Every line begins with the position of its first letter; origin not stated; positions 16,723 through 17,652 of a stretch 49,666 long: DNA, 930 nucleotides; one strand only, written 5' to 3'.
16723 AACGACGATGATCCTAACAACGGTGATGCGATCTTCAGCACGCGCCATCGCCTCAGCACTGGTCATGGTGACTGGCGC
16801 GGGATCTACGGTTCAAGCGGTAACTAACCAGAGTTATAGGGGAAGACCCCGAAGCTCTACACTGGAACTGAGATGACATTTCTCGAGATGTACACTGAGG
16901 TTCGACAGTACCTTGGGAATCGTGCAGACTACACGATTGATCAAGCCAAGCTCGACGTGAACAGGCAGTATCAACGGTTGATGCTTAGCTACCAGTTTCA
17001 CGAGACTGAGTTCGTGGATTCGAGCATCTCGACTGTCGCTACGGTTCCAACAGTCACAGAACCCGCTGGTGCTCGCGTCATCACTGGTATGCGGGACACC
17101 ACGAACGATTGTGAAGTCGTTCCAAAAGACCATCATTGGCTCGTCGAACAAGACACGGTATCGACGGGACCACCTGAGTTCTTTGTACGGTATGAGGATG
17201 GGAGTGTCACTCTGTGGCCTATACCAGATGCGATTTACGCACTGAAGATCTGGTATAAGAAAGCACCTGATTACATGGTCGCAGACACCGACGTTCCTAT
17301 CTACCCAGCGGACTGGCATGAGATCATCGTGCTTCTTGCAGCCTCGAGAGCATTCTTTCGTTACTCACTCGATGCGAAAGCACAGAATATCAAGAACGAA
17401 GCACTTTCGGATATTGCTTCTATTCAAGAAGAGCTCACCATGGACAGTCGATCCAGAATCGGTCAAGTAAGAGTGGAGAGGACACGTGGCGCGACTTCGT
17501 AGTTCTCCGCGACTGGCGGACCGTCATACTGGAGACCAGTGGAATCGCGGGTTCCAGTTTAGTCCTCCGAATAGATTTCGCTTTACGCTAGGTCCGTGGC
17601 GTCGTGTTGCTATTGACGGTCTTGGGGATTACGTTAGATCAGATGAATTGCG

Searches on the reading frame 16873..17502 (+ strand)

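Call 82: search_protein_families(library=phrogs, proteins=[window:16873-17502:+], max_evalue=0.001)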
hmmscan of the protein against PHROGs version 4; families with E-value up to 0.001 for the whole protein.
window:16873-17502:+ (209 aa): 1 family
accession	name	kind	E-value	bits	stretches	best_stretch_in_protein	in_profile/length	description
phrog_10775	-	tail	4.5e-09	37.3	1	97-201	128-234/237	tail protein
